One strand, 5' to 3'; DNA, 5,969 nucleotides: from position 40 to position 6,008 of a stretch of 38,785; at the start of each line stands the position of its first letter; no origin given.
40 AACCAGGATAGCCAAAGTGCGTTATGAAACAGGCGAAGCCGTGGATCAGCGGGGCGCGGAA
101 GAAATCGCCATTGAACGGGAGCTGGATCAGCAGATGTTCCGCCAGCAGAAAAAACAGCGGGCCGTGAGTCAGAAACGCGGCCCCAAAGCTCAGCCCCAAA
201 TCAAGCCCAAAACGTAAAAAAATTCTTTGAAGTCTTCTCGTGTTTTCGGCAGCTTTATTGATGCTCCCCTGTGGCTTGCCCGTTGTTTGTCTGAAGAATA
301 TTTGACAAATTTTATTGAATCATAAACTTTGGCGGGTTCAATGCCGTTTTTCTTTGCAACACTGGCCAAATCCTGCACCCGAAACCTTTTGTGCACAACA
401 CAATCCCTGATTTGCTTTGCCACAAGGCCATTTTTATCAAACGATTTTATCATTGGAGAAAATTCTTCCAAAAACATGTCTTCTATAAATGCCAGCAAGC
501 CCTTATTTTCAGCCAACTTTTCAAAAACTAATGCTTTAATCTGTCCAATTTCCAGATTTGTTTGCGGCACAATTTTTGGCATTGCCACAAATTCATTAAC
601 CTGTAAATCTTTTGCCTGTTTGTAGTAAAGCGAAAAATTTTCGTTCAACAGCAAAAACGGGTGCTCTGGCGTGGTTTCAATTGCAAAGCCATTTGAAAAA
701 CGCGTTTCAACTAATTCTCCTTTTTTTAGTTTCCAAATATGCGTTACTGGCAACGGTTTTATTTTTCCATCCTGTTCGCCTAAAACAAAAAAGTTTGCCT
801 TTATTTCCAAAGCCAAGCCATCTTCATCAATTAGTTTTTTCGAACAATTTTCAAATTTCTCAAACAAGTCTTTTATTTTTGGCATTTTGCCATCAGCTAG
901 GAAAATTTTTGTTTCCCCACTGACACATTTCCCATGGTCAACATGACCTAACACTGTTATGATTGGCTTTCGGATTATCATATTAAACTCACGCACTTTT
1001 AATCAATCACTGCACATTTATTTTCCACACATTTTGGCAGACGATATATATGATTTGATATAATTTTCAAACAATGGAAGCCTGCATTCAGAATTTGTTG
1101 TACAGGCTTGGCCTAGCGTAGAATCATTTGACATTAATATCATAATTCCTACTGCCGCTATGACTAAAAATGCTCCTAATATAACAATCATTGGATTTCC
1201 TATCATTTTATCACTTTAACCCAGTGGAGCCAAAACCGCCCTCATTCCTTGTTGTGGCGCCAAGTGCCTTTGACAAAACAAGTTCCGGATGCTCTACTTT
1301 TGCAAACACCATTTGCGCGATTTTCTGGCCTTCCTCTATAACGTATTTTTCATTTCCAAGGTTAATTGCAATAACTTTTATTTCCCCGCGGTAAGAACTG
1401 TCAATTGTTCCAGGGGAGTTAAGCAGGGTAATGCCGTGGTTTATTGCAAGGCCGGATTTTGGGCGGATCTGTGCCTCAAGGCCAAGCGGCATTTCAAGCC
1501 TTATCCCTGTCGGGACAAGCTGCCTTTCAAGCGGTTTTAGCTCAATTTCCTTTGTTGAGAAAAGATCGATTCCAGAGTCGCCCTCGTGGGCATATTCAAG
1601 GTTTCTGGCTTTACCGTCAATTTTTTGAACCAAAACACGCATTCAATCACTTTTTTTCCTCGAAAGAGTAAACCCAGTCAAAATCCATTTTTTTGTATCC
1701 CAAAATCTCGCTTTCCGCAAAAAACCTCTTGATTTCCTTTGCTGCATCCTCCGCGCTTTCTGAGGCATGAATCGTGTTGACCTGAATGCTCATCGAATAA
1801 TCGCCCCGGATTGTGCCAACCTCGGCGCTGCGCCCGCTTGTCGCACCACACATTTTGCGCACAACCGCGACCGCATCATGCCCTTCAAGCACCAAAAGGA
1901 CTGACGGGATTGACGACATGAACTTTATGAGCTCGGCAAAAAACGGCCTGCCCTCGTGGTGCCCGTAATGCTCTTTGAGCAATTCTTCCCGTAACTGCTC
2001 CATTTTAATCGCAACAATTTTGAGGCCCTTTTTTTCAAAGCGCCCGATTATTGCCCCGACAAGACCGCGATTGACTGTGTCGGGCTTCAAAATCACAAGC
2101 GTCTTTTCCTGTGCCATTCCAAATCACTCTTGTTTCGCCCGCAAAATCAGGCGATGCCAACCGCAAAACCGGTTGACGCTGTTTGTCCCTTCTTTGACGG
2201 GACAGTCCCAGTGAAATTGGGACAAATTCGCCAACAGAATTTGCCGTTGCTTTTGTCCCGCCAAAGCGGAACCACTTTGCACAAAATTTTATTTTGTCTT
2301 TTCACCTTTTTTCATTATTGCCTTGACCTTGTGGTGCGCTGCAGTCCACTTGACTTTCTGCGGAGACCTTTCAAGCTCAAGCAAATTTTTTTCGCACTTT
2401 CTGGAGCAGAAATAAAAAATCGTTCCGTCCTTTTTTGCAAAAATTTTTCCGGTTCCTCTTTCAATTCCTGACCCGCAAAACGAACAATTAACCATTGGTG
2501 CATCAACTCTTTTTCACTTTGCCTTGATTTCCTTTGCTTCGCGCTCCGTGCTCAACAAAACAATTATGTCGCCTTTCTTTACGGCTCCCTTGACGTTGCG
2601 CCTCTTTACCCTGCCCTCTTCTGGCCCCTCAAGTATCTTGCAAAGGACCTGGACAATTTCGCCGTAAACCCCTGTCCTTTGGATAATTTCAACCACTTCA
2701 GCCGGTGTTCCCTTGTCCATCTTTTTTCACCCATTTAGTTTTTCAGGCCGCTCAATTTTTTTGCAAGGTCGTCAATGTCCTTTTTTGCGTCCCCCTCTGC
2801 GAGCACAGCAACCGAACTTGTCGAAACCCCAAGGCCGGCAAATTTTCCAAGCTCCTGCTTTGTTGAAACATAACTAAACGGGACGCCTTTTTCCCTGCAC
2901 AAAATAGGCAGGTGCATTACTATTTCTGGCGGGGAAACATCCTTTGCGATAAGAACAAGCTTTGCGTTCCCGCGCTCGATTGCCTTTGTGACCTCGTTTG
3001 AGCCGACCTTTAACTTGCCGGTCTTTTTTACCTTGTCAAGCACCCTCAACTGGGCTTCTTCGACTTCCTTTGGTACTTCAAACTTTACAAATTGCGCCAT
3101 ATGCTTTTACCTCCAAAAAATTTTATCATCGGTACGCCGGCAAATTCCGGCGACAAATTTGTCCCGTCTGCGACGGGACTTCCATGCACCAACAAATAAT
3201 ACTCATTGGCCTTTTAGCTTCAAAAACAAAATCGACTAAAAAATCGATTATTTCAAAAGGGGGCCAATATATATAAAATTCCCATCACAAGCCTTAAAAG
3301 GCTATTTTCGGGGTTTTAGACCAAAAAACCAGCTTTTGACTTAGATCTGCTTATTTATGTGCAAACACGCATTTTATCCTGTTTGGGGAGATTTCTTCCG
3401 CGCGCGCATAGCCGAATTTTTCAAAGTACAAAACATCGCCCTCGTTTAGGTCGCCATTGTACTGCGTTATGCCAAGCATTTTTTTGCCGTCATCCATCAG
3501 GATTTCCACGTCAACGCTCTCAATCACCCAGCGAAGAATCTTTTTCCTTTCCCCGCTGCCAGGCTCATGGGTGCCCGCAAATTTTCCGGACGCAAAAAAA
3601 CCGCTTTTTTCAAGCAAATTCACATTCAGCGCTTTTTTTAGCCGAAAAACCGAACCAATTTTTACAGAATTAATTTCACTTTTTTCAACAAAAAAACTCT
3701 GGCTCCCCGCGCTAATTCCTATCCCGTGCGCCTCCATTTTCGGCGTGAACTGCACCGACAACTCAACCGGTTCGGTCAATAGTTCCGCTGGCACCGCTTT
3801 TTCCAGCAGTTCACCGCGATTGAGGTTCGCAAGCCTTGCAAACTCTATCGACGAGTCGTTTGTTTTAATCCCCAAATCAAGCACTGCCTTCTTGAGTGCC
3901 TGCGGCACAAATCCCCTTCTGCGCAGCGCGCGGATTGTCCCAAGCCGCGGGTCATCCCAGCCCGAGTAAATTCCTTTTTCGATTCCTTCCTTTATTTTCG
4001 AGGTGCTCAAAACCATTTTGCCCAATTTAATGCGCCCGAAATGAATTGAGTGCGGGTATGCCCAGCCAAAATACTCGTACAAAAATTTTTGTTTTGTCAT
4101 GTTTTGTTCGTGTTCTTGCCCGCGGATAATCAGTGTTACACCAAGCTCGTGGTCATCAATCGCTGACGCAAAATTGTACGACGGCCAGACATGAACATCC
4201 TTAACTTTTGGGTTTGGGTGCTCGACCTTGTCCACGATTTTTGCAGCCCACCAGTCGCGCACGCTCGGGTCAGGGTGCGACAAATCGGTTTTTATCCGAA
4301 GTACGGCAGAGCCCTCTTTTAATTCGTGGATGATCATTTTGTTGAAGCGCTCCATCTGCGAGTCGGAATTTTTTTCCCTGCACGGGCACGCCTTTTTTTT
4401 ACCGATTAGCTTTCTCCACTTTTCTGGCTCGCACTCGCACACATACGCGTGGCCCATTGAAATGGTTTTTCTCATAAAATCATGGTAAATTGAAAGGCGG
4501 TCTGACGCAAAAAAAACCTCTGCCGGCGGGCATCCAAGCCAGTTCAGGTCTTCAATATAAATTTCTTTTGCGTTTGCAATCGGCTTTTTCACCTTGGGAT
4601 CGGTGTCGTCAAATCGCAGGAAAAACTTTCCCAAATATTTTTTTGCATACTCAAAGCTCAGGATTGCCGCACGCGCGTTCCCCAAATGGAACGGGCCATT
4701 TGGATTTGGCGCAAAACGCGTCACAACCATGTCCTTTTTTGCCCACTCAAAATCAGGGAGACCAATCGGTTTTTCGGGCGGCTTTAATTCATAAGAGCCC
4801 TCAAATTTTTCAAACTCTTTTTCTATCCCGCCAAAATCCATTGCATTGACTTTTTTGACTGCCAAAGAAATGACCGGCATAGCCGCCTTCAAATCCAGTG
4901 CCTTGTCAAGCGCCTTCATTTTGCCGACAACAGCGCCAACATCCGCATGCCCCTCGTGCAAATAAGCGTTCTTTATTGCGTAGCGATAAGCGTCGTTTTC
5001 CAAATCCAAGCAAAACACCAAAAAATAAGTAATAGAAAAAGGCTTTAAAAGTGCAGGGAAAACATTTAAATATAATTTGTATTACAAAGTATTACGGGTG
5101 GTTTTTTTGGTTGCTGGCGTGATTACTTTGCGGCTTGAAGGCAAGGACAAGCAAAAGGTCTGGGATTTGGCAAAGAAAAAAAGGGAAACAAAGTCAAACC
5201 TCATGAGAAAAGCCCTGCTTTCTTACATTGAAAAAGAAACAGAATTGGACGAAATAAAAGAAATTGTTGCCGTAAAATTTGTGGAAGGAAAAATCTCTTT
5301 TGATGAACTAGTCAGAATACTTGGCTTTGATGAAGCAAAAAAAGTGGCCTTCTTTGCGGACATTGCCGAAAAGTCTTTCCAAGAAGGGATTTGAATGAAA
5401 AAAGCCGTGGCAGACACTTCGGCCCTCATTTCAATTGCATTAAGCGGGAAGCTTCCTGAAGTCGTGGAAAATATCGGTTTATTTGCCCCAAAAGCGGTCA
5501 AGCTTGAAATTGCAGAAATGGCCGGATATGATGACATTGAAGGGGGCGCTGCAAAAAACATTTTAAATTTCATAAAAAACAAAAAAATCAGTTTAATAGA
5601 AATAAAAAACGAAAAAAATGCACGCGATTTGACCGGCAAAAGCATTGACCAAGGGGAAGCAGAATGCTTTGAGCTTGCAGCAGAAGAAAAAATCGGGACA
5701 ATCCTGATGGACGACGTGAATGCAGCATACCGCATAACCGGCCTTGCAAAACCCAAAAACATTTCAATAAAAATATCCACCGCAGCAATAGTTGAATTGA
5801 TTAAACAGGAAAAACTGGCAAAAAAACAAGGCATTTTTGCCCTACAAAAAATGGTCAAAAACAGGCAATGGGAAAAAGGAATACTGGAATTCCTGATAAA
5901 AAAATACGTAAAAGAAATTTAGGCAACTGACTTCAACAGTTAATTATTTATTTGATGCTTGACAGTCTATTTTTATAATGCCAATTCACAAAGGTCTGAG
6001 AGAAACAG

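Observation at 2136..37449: Dispersed family of mosaic hairpin modules (BIME/REP-like) between genes, including inside ribosomal-protein operons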

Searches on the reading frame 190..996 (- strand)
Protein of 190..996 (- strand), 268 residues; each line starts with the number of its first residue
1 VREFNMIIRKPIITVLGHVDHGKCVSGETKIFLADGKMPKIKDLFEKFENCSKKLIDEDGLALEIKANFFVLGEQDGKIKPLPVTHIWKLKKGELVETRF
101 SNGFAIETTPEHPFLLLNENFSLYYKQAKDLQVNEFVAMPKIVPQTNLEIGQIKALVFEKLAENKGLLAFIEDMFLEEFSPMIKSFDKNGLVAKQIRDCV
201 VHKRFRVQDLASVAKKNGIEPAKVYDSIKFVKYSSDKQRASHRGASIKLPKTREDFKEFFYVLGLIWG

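Call 77: search_protein_families(library=pfam, proteins=[window:190-996:-], max_evalue=0.001)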
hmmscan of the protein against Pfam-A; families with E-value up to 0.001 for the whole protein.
window:190-996:- (268 aa): 1 family
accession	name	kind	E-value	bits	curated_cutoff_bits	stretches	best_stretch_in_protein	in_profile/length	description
PF14890.11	Intein_splicing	-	5.5e-16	59.2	35.8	1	31-200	1-96/155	Intein splicing domain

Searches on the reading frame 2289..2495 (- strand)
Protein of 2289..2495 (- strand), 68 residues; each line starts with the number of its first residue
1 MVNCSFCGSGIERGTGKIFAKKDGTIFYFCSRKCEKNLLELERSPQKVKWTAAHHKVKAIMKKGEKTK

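Call 11: search_protein_families(library=pfam, proteins=[window:2289-2495:-])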
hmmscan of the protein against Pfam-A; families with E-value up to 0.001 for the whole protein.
window:2289-2495:- (68 aa): 1 family
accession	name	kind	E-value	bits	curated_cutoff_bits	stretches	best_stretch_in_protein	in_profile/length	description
PF01246.26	Ribosomal_L24e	-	6.1e-20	71.6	27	1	3-59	5-60/66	Ribosomal protein L24e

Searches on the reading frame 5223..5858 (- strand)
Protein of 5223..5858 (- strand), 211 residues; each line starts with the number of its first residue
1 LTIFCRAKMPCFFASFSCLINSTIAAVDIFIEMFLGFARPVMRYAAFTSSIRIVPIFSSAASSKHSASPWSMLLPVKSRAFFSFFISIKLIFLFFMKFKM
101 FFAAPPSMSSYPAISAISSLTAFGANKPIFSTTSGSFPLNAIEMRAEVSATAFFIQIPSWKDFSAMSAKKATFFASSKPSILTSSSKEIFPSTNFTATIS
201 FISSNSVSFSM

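Call 42: search_protein_families(library=pfam, proteins=[window:5223-5858:-], max_evalue=0.01)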
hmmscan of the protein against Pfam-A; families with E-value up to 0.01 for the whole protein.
window:5223-5858:- (211 aa): 0 families
